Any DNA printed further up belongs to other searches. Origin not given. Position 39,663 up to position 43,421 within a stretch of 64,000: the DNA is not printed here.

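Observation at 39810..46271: Giant NLR-like protein (~2150 aa): Cap4/Mrr-type nuclease head, NACHT-like NTPase, ~1700-aa uncharacterised tail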

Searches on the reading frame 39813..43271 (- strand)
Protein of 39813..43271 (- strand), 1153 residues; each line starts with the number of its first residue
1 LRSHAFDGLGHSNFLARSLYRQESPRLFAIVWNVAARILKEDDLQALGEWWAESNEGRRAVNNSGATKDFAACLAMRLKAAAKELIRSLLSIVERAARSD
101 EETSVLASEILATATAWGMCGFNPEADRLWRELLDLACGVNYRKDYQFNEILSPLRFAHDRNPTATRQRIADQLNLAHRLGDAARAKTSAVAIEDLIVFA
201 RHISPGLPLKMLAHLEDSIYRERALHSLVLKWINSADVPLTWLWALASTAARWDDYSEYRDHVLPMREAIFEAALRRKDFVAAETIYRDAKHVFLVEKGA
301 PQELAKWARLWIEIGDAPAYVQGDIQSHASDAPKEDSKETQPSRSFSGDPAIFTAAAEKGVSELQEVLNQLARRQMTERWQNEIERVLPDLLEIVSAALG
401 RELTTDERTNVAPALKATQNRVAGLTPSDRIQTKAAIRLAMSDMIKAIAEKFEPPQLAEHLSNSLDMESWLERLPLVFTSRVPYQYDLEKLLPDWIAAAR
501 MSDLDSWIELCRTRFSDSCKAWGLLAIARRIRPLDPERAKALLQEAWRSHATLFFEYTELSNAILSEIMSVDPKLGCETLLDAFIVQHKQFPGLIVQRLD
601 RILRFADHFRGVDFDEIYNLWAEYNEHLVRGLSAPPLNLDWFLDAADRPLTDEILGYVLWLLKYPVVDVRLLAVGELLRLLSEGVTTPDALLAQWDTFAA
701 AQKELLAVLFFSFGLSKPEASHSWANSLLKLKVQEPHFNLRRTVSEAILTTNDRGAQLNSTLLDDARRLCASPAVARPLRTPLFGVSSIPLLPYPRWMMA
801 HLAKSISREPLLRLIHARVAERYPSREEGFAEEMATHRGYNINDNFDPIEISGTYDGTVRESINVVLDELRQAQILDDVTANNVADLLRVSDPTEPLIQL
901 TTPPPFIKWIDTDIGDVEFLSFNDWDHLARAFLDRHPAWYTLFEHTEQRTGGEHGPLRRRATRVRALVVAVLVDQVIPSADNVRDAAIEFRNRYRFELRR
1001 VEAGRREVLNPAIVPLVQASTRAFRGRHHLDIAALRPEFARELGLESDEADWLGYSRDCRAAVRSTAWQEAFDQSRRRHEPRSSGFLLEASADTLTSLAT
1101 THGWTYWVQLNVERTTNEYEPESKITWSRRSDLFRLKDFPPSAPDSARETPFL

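Call 45: predict_structure(alignment_id=A4)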
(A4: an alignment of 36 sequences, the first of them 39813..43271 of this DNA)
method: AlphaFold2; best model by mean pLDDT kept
length: 1153 residues; sequences in the alignment: 36
mean_pLDDT: 86.3   pTM: 0.77
mean pLDDT of the five models: 86.3, 85.4, 84.2, 83.2, 82.7
residues with pLDDT >= 90: 601; 70-90: 441; 50-70: 75; < 50: 36
segments of 3 or more residues with pLDDT < 50: 333-347, 1141-1153
pLDDT, mean of each block of 10 residues (from residue 1): 53 62 82 91 93 87 90 92 93 87 78 93 92 74 67 91 93 91 72 93 93 91 95 90 96 80 95 95 95 92 94 92 85 41 45 82 87 83 86 86 87 89 81 88 89 78 85 72 77 89 92 88 95 94 94 84 93 93 88 75 84 90 88 83 89 96 94 96 95 94 96 95 95 93 96 94 95 88 74 88 87 89 84 87 63 92 94 90 90 93 91 91 94 88 94 61 95 84 90 92 67 91 85 95 91 93 95 79 94 93 93 86 85 82 39 30
secondary structure, 60 per line:
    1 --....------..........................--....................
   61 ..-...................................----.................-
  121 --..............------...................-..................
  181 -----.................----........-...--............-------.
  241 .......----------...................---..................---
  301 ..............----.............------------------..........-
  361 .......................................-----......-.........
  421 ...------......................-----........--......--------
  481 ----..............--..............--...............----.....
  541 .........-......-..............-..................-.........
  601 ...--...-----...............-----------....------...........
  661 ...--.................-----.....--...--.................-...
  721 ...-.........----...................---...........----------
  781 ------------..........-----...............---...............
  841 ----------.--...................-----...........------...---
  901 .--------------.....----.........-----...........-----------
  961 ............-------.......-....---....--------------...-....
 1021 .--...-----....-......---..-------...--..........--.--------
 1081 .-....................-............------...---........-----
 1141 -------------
elements in order (helices of 4 or more, strands of 3 or more residues): H3-6 H13-38 H41-62 H64-98 H103-119 H123-136 H143-161 H163-180 H186-202 H207-214 H221-232 H240-247 H258-276 H280-297 H301-314 H319-331 H350-359 H361-399 H405-410 H412-423 H430-451 H457-464 H467-472 H485-498 H501-514 H517-531 H536-549 H551-556 H558-571 H573-590 H592-603 H614-628 H640-643 H650-663 H667-682 H688-692 H700-716 H718-723 H725-733 H738-756 H760-770 H793-802 H808-822 H826-840 H854-872 H878-888 H916-920 H925-933 E939-949 E961-972 H980-986 E988-991 H995-998 E1013-1015 E1017-1021 E1032-1035 H1037-1042 E1055-1057 E1060-1069 E1083-1091 H1092-1102 E1104-1115 E1128-1135

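Call 49: fold_search(model_id=the predicted structure, library=pdb)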
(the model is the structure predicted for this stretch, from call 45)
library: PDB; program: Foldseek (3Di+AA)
matches with E <= 10: 501; with E <= 0.001: 2
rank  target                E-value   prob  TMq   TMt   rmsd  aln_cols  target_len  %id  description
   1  8dgc_A                4.3e-11  1.00  0.50  0.31  12.7      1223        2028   12  Avs3 bound to phage PhiV-1 terminase (released 2022-08-03)
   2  8dgc_B                3.1e-10  1.00  0.53  0.33  10.9      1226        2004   12  Avs3 bound to phage PhiV-1 terminase (released 2022-08-03)
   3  4zj7_A                1.4e-02  0.57  0.10  0.11  31.2      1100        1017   11  Crystal structure of the karyopherin Kap121p bound to the extreme C-terminus of the protein phosphatase Cdc14p (released 2015-06-03)
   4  8vvy_C                2.1e-02  0.41  0.09  0.09  34.7      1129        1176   13  Human Cullin-1 in complex with CAND2 (released 2025-01-29)
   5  8jal_B                2.3e-02  0.87  0.09  0.16  26.1       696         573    9  Structure of CRL2APPBP2 bound with RxxGP degron (dimer) (released 2023-10-18)
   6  1h2t_C                2.3e-02  0.20  0.06  0.08  41.1       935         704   10  Structure of the human nuclear cap-binding-complex (CBC) in complex with a cap analogue m7GpppG (released 2002-10-17)
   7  7rdr_A                2.8e-02  0.51  0.06  0.12  29.8       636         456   13  Circular tandem repeat protein with novel repeat topology and enhanced subunit contact surfaces (released 2021-09-01)
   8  3w3y_A                2.8e-02  0.35  0.09  0.09  30.7      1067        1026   13  Crystal structure of Kap121p bound to Nup53p (released 2013-04-10)
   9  3w3u                  3.6e-02  0.38  0.09  0.10  30.4      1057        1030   11  Crystal structure of Kap121p mutant R349A/Q350A/D353A/E396A/N430K/D438A/N477A (released 2013-04-10)
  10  7sqc_R1               4.3e-02  0.38  0.09  0.06  40.2      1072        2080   12  Ciliary C1 central pair apparatus isolated from Chlamydomonas reinhardtii (released 2022-04-13)
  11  8fn4_4                4.5e-02  0.51  0.10  0.13  40.0       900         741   12  Cryo-EM structure of RNase-treated RESC-A in trypanosomal RNA editing (released 2023-07-19)
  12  3zkv                  4.5e-02  0.30  0.08  0.11  33.8      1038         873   10  Importin13 cytosolic state (released 2013-04-10)
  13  4c0o_A                5.0e-02  0.63  0.13  0.15  30.7       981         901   11  Transportin 3 in complex with phosphorylated ASF/SF2 (released 2014-01-22)
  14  9hcj_C1               6.0e-02  0.12  0.07  0.06  42.9      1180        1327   10  D. discoideum nuclear pore complex (released 2024-12-25)
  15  6ff4_u                6.2e-02  0.63  0.11  0.13  26.2       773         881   14  human Bact spliceosome core structure (released 2018-08-29)
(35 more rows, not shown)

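Call 96: fold_search(model_id=the predicted structure, library=viral)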
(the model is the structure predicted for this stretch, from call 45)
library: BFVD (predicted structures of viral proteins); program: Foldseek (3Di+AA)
matches with E <= 10: 196; with E <= 0.001: 1
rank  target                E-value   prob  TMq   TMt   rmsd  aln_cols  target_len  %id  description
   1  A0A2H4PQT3            1.9e-06  1.00  0.26  0.42  16.9       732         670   12  (no name in the UniProt tables at hand)
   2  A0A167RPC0            6.5e-02  0.30  0.08  0.12  33.4       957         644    9  Putative ankyrin repeat protein [Powai lake megavirus]
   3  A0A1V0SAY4            1.3e-01  0.44  0.08  0.15  25.5       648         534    9  TPR repeat protein [Catovirus CTV1]
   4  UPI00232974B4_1       1.5e-01  0.08  0.06  0.07  36.2      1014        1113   10  (no name look-up for this kind of identifier)
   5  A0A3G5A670            1.7e-01  0.15  0.07  0.09  23.6       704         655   10  Uncharacterized protein [Harvfovirus sp.]
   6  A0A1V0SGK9            1.9e-01  0.12  0.08  0.10  34.4       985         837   10  RING finger protein [Hokovirus HKV1]
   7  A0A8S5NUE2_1          2.2e-01  0.04  0.06  0.06  43.1      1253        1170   10  Uncharacterized protein [CrAss-like virus sp. ctWDt29]
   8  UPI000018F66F         2.3e-01  0.10  0.08  0.09  39.0       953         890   13  (no name look-up for this kind of identifier)
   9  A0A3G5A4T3            2.6e-01  0.69  0.13  0.22  26.1       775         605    8  RING-type domain-containing protein [Harvfovirus sp.]
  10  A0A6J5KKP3            3.1e-01  0.08  0.06  0.09  43.5       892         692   13  LT_GEWL domain containing protein [uncultured Caudovirales phage]
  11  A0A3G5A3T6            4.0e-01  0.35  0.09  0.18  18.4       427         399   12  Uncharacterized protein [Harvfovirus sp.]
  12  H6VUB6                4.0e-01  0.08  0.06  0.08  34.1       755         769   10  Internal virion protein [Escherichia phage phiKT]
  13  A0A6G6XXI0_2          4.0e-01  0.08  0.07  0.10  25.6       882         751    8  (no name in the UniProt tables at hand)
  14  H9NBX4                4.1e-01  0.08  0.07  0.08  33.8      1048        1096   10  (no name in the UniProt tables at hand)
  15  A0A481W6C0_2          4.6e-01  0.07  0.07  0.08  38.4       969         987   10  Tail tape measure protein [Fusobacterium phage Fnu1]
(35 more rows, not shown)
